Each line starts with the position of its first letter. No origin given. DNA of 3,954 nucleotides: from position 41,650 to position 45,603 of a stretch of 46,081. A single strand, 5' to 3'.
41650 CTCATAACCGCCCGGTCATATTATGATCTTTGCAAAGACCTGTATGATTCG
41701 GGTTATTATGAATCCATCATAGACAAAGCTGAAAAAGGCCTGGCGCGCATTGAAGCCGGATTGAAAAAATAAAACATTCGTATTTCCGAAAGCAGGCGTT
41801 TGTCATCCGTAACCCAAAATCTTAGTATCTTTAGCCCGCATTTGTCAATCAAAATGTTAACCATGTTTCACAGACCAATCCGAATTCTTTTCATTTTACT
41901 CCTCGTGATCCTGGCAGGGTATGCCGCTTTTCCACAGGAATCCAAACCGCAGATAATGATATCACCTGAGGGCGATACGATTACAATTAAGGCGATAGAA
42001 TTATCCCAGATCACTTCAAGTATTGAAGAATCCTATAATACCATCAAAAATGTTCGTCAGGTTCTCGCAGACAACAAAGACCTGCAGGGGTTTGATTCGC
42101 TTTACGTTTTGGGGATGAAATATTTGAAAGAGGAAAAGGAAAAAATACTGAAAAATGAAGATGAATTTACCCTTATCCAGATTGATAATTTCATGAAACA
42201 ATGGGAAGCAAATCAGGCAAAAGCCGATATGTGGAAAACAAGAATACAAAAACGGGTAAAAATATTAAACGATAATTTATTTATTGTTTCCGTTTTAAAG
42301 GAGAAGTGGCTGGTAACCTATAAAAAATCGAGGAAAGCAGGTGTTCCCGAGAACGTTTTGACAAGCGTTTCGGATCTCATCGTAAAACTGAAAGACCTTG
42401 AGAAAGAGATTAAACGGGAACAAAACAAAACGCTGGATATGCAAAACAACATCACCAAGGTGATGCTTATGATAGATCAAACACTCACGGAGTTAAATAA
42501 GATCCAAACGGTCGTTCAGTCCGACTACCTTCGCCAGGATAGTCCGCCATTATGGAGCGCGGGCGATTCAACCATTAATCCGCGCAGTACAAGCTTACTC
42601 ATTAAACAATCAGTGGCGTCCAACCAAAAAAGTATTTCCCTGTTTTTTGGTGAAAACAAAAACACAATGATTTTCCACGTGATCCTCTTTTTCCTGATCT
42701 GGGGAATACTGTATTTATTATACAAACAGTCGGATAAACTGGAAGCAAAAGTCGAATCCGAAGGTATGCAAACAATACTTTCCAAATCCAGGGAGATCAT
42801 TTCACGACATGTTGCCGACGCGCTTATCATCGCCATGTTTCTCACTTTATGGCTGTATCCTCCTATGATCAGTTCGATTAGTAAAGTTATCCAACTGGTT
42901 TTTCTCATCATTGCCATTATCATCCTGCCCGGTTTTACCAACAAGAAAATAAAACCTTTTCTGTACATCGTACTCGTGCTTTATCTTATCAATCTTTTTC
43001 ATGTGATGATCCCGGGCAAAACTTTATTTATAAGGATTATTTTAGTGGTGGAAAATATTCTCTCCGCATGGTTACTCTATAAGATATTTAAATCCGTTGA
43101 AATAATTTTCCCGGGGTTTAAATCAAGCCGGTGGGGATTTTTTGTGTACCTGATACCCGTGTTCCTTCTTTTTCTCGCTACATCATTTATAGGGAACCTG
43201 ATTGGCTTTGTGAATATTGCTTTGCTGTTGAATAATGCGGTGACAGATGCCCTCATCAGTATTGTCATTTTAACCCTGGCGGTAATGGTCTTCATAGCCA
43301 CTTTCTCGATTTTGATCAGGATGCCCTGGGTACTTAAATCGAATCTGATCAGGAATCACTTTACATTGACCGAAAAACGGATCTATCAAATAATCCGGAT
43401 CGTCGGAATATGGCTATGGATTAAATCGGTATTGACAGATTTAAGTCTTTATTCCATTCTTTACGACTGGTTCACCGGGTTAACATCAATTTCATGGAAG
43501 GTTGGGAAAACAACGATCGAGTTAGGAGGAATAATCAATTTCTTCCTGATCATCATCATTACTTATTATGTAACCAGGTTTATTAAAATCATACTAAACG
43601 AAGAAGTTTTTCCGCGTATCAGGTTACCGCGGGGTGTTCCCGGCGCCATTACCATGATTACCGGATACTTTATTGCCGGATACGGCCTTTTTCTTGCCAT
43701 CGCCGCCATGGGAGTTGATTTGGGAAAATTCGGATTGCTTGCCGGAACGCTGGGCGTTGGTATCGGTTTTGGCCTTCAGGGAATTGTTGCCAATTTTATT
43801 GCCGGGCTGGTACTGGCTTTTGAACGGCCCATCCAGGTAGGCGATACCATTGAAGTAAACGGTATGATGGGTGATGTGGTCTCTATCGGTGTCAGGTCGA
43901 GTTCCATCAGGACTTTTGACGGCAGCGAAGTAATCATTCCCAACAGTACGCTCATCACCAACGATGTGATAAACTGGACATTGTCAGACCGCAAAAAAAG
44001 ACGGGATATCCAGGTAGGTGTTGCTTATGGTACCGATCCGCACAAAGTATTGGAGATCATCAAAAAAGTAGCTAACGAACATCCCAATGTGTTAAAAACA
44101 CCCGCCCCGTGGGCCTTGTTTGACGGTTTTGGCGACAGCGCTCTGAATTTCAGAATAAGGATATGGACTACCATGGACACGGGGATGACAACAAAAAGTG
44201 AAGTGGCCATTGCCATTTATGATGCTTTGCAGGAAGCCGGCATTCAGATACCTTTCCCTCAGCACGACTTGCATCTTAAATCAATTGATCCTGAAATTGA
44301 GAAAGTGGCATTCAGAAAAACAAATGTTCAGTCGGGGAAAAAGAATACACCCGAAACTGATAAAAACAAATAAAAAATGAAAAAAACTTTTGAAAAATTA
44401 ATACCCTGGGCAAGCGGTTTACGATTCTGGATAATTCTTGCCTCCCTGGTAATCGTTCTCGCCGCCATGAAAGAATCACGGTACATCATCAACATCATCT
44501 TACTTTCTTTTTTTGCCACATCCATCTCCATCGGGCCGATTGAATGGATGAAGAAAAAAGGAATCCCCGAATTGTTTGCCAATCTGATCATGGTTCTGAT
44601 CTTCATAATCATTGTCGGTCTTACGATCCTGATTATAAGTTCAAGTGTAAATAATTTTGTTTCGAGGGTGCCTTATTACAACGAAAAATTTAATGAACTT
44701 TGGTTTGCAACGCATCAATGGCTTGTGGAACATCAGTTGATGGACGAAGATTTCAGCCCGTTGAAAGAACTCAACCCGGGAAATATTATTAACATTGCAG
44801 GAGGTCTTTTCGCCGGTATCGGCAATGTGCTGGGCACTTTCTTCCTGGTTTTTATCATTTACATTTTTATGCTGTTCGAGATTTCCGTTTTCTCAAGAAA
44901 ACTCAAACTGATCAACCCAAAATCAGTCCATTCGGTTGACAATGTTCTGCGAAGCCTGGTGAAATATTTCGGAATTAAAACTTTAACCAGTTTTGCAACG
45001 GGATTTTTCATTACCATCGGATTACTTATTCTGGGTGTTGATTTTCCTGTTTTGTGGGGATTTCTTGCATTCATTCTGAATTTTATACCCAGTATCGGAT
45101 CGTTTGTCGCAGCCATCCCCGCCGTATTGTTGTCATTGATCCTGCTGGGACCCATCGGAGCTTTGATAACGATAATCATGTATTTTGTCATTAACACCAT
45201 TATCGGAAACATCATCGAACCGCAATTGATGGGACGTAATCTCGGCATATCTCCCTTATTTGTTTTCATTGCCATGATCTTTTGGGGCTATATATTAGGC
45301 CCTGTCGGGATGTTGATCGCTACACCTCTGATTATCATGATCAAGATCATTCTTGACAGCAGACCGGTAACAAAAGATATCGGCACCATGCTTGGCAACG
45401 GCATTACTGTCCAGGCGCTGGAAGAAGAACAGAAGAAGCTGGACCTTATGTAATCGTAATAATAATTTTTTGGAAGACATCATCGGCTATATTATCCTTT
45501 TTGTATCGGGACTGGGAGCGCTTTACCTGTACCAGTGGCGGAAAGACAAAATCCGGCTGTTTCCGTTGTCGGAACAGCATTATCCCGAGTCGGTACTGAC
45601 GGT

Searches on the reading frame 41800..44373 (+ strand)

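Call 15: search_protein_families(library=ncbifam, proteins=[window:41800-44373:+], max_evalue=0.001)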
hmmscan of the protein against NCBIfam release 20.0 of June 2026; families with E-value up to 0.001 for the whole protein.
window:41800-44373:+ (857 aa): 5 families
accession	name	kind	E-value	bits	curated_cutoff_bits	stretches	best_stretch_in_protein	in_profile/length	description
NF008438.0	PRK11281.1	equivalog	4.2e-68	230.1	991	1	571-837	832-1099/1113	mechanosensitive channel MscK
NF008180.0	PRK10929.1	equivalog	6.5e-48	163.3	809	1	572-837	830-1096/1109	miniconductance mechanosensitive channel MscM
NF047602.1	MscsSHelicob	equivalog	6.5e-36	124.1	400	1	578-827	13-259/260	small-conductance mechanosensitive channel MscS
NF007662.0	PRK10334.1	subfamily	2.7e-32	112.1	321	1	578-831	31-282/286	small-conductance mechanosensitive channel MscS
NF047601.1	MscSThanab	equivalog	4.2e-19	69.1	500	1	615-829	69-279/280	small-conductance mechanosensitive channel MscS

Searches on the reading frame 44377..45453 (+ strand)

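Call 15: search_protein_families(library=ncbifam, proteins=[window:44377-45453:+], max_evalue=0.001)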
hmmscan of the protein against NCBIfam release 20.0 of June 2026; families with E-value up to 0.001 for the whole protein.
window:44377-45453:+ (358 aa): 3 families
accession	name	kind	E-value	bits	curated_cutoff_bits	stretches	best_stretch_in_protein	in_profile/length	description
NF008930.0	PRK12287.1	subfamily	1.7e-58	198.8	318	1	12-340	8-339/344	AI-2E family transporter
TIGR02872.1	spore_ytvI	equivalog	2.6e-15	56.7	198.15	1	137-326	143-336/341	sporulation integral membrane protein YtvI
NF045801.1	efflux_ABUW_0982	equivalog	2.3e-09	36.7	675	1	151-329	158-343/392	chloramphenicol efflux transporter CxpE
